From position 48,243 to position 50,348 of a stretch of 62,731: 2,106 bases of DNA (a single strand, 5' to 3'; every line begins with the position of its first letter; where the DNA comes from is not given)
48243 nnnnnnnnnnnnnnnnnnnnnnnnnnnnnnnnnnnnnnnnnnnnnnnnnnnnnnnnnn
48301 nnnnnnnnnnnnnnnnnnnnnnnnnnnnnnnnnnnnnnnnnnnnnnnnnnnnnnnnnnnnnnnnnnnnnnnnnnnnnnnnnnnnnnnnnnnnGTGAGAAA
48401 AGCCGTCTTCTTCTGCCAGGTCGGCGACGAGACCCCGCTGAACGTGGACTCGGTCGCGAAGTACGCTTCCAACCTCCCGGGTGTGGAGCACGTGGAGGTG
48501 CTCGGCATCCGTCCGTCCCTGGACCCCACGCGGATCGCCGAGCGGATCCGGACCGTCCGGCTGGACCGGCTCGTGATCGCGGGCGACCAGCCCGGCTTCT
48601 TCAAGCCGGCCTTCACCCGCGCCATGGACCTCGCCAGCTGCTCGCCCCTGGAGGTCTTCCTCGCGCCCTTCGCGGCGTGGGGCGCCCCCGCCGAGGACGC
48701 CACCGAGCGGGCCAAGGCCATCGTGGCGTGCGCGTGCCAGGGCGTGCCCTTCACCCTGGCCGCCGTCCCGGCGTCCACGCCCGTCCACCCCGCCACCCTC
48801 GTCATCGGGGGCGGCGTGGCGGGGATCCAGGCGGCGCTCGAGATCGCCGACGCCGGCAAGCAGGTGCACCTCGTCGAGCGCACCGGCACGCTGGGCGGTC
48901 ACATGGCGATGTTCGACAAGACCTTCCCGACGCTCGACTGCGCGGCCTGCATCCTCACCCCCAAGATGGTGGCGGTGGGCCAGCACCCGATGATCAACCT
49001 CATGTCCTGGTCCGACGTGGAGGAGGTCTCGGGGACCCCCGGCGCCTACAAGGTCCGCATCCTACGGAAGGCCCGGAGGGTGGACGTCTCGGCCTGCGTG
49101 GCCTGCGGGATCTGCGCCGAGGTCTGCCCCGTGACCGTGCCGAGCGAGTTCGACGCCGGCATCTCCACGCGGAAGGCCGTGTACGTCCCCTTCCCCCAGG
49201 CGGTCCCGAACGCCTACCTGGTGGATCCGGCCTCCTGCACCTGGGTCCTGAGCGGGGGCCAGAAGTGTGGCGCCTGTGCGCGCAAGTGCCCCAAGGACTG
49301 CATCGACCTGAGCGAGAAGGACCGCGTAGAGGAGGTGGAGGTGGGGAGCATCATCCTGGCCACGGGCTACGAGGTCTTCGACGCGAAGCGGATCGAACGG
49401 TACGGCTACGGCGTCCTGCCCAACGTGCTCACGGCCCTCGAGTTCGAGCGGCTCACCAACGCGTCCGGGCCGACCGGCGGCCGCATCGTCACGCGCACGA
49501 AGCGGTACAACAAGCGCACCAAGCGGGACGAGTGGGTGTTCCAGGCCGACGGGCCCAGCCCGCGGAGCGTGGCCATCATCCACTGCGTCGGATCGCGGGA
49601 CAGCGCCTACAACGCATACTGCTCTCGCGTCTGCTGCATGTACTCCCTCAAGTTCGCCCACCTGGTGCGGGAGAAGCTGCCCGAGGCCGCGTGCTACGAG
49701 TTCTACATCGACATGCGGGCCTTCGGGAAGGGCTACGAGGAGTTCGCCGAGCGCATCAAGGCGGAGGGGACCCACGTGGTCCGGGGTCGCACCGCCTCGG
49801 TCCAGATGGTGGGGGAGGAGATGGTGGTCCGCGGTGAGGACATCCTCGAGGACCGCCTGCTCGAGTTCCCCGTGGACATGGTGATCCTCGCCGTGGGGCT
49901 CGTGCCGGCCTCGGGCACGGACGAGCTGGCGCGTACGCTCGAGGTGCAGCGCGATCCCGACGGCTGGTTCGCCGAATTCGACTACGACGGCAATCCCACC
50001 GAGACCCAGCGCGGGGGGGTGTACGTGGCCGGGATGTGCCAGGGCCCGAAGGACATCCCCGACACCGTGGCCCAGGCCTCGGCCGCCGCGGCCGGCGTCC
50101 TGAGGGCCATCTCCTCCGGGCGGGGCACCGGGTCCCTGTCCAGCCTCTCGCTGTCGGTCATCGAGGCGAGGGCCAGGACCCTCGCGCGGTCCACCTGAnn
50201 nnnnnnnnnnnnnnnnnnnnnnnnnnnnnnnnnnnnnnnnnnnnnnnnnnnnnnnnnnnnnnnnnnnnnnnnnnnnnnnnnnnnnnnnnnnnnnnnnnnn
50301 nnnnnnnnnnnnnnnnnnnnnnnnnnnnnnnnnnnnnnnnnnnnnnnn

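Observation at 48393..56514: Mvh-type hydrogenase module in which HdrBC is replaced by a QmoC-like membrane FeS/cytochrome-b subunit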

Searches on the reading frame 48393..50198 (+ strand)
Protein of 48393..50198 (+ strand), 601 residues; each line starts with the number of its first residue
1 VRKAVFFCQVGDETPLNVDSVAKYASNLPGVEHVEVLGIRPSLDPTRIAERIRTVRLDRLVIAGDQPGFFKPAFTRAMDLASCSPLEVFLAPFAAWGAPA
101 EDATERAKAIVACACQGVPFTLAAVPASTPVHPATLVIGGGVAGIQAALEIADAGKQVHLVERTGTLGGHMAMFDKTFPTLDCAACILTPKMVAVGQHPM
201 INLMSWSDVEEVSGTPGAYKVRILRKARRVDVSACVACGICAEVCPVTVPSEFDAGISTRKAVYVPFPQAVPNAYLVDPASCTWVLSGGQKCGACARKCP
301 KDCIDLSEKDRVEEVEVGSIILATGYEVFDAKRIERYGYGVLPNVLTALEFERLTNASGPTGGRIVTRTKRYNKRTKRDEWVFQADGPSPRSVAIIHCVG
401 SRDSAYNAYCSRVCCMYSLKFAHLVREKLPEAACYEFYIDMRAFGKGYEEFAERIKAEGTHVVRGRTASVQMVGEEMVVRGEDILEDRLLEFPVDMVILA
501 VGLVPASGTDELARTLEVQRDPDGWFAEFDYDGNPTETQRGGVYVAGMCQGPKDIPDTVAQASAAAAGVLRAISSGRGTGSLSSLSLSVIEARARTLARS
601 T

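Call 10: search_protein_families(library=pfam, proteins=[window:48393-50198:+], max_evalue=0.01)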
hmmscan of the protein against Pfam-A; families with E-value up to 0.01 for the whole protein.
window:48393-50198:+ (601 aa): 17 families
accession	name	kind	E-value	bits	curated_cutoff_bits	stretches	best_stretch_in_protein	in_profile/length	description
PF07992.20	Pyr_redox_2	-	4e-12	46.6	26.1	2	136-176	4-44/291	Pyridine nucleotide-disulphide oxidoreductase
PF12831.13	FAD_oxidored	-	1.3e-08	35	27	1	136-172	3-39/416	FAD dependent oxidoreductase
PF00037.32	Fer4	-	1.8e-07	31.1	21.1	1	230-247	3-20/24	4Fe-4S binding domain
PF00890.30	FAD_binding_2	-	9.5e-07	28.8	20.4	1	136-172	3-39/414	FAD binding domain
PF13450.12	NAD_binding_8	-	1.4e-06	28.9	21.9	1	137-188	1-52/68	NAD(P)-binding Rossmann-like domain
PF12838.12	Fer4_7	-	2.9e-06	28.1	27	1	202-248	15-51/52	4Fe-4S dicluster domain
PF01134.28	GIDA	-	4.4e-05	23.2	22.1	1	136-167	3-35/391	Glucose inhibited division protein A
PF00070.33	Pyr_redox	-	6.9e-05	23.7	22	1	136-172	3-36/82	Pyridine nucleotide-disulphide oxidoreductase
PF13484.11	Fer4_16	-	0.00021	22.5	30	0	225-247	43-65/66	4Fe-4S double cluster binding domain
PF03486.20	HI0933_like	-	0.00037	20.5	50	1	135-172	3-40/244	HI0933-like protein Rossmann domain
PF01266.30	DAO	-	0.001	19.1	27.9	1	136-168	3-35/353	FAD dependent oxidoreductase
PF13738.12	Pyr_redox_3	-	0.0017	18.1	30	1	135-169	167-201/305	Pyridine nucleotide-disulphide oxidoreductase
PF12797.12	Fer4_2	-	0.0022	18.3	24.5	1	229-247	4-22/22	4Fe-4S binding domain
PF13237.11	Fer4_10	-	0.0033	17.8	25.5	1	217-246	24-53/53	4Fe-4S dicluster domain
PF14697.11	Fer4_21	-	0.0037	17.8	35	1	229-247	35-53/59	4Fe-4S dicluster domain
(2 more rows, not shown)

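Call 11: search_protein_families(library=ncbifam, proteins=[window:48393-50198:+], max_evalue=0.01)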
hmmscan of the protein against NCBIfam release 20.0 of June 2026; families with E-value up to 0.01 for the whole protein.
window:48393-50198:+ (601 aa): 73 families (the best 25 are shown)
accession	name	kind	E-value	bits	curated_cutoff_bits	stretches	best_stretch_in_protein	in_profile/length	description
NF040770.1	hetero_SS_HdrA2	exception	8.2e-159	530.2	1100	1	4-577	3-564/777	CoB-CoM heterodisulfide reductase HdrA2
NF041778.1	hetero_SS_HdrA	equivalog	8.6e-120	400.8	1400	1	42-575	48-572/771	ferredoxin:CoB-CoM heterodisulfide reductase subunit HdrA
NF041891.1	hdrA_Methbact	equivalog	2.1e-106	356.9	1300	1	4-576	4-559/762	ferredoxin:CoB-CoM heterodisulfide reductase subunit HdrA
TIGR03467.1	HpnE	equivalog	1.4e-07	31.2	283.05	1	136-176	2-42/430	hydroxysqualene dehydroxylase HpnE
NF005560.0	PRK07233.1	equivalog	1.4e-07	30.8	252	1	136-176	4-44/435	hypothetical protein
NF045637.1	carotdesatCrtDProt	equivalog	1.3e-06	27.2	580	1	136-192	2-58/485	1-hydroxycarotenoid 3,4-desaturase CrtD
TIGR02734.1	crtI_fam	subfamily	4.8e-06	25.5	238.1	1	136-185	2-51/504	phytoene desaturase family protein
NF058577.1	FdxA_fam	equivalog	4.9e-06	26.6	65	1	228-248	31-51/52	4Fe-4S ferredoxin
NF038196.1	ferrodoxin_EFR1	subfamily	9.4e-06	25.8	75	1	218-248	170-199/242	EFR1 family ferrodoxin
NF058655.1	CrtID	equivalog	1.2e-05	24.4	640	1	136-177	2-43/478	bifunctional phytoene desaturase/3,4-desaturase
TIGR03315.1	Se_ygfK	equivalog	1.6e-05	22.6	835.3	1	480-570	751-836/1012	putative selenate reductase subunit YgfK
NF009410.0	PRK12771.1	subfamily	1.7e-05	23.6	516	1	135-171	141-177/566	NAD(P)-binding protein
TIGR03997.1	mycofact_OYE_2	equivalog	1.7e-05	23.5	793.15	1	134-175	381-422/645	mycofactocin system FadH/OYE family oxidoreductase 2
NF009409.0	PRK12770.1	subfamily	1.9e-05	23.9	343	1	468-569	249-346/360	putative glutamate synthase subunit beta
TIGR04018.1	Bthiol_YpdA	hypoth_equivalog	2.5e-05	23.3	339.9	0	452-551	200-290/316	YpdA family putative bacillithiol disulfide reductase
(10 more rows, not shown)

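Call 29: search_solved_structures(query=window:48393-50198:+, max_evalue=0.001)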
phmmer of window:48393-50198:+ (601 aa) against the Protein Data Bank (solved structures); distinct sequences matched with E-value up to 0.001: 6.
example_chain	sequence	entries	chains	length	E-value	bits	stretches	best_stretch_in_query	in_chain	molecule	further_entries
5odc_A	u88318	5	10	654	4.3e-133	448.1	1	46-572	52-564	Heterodisulfide reductase, subunit A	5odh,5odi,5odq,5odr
8rvv_A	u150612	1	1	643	3.8e-126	425.2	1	7-569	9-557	H(2):CoB-CoM heterodisulfide,ferredoxin reductase subunit A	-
8rvu_a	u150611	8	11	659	4.1e-126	425.1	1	7-569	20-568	H(2):CoB-CoM heterodisulfide,ferredoxin reductase subunit A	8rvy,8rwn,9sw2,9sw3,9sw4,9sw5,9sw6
7bkb_A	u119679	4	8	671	3.6e-122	412.1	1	4-570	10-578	CoB--CoM heterodisulfide reductase iron-sulfur subunit A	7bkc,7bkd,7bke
9sfi_A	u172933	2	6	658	5.6e-119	401.5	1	5-577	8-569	CoB--CoM heterodisulfide reductase iron-sulfur subunit A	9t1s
6tjr_A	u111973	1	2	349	6e-41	143.8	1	315-576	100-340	Fumarate reductase/succinate dehydrogenase flavoprotein domain protein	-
